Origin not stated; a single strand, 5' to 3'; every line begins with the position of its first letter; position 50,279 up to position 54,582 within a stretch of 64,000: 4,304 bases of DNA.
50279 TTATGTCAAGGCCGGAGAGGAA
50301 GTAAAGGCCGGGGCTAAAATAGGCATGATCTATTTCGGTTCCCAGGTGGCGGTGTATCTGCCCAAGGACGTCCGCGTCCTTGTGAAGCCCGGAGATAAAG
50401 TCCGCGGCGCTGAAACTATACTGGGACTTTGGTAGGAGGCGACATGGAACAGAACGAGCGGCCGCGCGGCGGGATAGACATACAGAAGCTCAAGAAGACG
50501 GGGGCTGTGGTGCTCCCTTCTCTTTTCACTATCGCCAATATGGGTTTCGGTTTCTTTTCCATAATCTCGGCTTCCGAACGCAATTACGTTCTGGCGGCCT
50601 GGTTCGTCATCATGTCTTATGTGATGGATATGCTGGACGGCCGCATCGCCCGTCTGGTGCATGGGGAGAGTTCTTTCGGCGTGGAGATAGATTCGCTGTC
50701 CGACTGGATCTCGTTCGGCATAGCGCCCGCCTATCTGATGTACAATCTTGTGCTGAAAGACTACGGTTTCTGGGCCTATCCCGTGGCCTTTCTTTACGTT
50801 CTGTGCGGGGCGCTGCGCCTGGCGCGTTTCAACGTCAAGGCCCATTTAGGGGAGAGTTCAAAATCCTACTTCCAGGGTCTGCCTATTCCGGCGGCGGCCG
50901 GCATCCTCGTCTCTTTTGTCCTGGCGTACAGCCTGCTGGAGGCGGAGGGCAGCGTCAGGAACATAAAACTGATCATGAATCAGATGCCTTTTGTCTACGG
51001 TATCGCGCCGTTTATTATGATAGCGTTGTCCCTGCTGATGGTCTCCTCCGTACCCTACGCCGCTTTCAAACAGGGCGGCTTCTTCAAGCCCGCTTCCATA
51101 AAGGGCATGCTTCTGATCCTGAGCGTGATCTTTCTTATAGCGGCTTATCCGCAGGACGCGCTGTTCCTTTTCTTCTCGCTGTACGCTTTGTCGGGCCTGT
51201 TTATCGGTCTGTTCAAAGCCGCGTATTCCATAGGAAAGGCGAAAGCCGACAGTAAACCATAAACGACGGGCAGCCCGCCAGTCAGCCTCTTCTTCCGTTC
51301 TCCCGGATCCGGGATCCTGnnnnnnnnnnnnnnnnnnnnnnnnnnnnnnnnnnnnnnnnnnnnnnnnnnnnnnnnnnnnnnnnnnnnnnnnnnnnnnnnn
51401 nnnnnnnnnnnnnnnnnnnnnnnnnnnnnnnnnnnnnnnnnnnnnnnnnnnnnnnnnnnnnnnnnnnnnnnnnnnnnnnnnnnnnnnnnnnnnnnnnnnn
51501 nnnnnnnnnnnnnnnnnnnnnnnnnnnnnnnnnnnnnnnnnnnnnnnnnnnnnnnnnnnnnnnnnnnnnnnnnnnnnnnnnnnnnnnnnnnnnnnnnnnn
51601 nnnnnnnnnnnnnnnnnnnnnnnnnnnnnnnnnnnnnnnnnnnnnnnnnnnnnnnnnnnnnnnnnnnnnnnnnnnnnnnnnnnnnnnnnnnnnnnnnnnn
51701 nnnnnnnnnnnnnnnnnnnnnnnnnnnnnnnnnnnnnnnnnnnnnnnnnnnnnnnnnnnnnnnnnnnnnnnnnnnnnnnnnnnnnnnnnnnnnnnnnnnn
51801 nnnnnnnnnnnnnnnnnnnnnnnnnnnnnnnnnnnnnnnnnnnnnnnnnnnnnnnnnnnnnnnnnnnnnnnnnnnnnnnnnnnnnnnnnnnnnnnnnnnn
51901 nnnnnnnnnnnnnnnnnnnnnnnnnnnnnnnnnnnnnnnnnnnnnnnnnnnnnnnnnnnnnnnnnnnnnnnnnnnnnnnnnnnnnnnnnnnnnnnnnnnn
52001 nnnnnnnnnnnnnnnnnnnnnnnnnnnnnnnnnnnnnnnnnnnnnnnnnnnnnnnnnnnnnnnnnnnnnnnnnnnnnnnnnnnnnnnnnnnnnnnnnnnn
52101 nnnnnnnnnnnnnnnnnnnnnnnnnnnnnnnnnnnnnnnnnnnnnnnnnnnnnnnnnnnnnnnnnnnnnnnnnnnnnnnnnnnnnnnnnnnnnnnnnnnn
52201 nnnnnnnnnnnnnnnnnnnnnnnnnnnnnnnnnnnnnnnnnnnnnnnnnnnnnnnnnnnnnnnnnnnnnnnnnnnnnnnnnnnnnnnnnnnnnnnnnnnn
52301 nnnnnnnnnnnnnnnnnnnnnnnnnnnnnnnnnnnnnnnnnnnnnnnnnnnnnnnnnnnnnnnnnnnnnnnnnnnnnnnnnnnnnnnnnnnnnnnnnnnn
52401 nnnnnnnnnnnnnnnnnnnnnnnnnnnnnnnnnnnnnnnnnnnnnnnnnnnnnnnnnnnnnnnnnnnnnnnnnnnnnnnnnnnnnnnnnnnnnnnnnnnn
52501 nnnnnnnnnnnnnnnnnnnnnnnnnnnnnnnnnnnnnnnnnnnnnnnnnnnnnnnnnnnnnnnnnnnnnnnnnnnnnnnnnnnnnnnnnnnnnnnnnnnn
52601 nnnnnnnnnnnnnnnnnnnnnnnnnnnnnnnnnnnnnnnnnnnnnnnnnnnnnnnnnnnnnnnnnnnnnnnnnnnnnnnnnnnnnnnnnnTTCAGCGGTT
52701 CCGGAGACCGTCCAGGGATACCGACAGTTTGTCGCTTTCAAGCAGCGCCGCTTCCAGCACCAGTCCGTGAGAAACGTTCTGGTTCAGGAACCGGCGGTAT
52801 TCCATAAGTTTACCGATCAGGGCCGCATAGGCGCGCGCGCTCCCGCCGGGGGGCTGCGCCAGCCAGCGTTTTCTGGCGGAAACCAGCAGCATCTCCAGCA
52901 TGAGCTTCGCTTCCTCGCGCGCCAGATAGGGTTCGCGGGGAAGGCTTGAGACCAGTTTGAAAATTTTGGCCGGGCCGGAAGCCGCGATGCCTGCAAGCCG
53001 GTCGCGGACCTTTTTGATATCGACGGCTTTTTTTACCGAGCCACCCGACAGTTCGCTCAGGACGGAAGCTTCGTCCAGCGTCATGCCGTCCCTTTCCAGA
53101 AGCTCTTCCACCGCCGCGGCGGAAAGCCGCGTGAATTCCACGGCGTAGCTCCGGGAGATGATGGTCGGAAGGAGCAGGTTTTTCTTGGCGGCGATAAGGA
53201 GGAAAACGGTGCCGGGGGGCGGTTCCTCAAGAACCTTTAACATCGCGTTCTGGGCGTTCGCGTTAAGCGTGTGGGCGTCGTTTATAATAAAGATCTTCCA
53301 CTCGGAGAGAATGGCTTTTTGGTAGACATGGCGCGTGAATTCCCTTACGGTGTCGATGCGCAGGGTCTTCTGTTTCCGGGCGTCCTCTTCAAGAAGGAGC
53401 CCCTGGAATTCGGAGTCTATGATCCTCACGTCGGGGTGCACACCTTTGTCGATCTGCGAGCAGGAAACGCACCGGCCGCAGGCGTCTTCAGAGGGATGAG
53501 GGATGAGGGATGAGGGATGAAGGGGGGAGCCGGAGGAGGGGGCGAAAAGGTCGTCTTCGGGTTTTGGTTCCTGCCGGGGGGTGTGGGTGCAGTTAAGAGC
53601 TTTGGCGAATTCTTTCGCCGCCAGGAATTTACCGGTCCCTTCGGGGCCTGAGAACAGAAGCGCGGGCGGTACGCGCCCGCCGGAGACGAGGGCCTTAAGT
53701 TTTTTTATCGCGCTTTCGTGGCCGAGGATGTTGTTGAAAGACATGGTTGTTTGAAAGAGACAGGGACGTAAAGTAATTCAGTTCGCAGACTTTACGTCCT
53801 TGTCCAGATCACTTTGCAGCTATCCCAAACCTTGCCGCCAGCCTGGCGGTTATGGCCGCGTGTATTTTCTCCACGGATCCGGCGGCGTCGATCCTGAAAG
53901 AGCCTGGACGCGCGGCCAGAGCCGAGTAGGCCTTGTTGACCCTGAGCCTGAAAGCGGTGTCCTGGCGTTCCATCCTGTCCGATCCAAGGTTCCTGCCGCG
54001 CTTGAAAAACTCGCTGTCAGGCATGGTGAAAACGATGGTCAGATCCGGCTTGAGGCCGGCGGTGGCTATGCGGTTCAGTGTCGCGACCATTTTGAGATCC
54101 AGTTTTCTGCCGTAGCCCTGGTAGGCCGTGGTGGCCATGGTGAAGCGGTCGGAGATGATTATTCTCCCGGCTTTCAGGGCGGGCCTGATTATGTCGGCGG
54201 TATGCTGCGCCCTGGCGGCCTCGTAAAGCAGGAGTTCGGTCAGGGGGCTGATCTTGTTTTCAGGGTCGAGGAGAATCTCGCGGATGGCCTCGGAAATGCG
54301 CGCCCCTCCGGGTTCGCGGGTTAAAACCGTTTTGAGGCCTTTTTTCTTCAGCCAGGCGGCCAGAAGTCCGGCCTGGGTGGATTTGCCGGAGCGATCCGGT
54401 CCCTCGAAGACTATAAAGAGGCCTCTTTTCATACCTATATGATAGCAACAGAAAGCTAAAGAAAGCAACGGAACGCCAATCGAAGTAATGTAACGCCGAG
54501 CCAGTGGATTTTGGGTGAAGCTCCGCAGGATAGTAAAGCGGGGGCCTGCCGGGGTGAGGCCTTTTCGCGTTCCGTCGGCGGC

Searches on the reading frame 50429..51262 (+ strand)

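Call 71: search_protein_families(library=pfam, proteins=[window:50429-51262:+], max_evalue=0.01)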
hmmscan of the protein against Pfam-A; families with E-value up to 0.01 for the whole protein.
window:50429-51262:+ (277 aa): 1 family
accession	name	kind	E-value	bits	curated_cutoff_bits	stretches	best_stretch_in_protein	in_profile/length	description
PF01066.26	CDP-OH_P_transf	-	9.1e-21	75.3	22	1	28-176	2-138/152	CDP-alcohol phosphatidyltransferase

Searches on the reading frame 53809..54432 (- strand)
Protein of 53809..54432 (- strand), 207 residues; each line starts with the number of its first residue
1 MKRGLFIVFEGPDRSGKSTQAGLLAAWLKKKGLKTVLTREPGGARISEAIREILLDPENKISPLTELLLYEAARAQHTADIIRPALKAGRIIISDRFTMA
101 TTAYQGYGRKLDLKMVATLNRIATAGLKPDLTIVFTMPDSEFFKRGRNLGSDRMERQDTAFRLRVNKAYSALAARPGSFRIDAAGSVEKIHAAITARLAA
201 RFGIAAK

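Call 17: search_protein_families(library=pfam, proteins=[window:53809-54432:-])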
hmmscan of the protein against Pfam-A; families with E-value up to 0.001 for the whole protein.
window:53809-54432:- (207 aa): 2 families
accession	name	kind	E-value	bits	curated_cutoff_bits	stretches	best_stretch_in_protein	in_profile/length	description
PF02223.23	Thymidylate_kin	-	4.7e-44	150.7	27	1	9-194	1-185/185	Thymidylate kinase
PF13521.12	AAA_28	-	5.9e-06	27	27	1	7-161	2-140/164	AAA domain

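Call 20: find_encoding_contigs(protein=window:53809-54432:-, flank=3000, max_places=6)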
Protein window:53809-54432:- (207 aa): 16 contigs read that carry it; 5 places shown.
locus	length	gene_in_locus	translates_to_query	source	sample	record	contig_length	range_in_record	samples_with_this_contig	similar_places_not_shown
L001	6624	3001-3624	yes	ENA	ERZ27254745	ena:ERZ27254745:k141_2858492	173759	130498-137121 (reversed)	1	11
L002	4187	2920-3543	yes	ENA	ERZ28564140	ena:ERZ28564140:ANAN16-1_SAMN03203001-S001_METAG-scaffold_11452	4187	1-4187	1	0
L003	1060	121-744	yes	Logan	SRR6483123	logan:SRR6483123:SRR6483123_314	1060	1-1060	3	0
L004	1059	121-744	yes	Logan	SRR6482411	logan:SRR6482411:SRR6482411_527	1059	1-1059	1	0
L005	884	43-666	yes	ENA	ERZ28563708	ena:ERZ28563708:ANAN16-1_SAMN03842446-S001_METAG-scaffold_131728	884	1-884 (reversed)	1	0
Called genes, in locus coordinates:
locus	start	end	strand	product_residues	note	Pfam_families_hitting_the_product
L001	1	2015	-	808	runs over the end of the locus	-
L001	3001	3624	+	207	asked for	PF13521:AAA_28 (weak), PF02223:Thymidylate_kin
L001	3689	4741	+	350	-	PF13177:DNA_pol3_delta2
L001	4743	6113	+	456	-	PF00133:tRNA-synt_1 (faint), PF09334:tRNA-synt_1g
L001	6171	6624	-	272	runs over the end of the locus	PF01066:CDP-OH_P_transf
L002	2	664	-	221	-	?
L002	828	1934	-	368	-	-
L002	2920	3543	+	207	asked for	PF13521:AAA_28 (weak), PF02223:Thymidylate_kin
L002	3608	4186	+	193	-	?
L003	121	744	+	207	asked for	PF13521:AAA_28 (weak), PF02223:Thymidylate_kin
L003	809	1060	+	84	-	?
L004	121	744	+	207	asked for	PF13521:AAA_28 (weak), PF02223:Thymidylate_kin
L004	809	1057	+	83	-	?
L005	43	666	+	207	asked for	PF13521:AAA_28 (weak), PF02223:Thymidylate_kin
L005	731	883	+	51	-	?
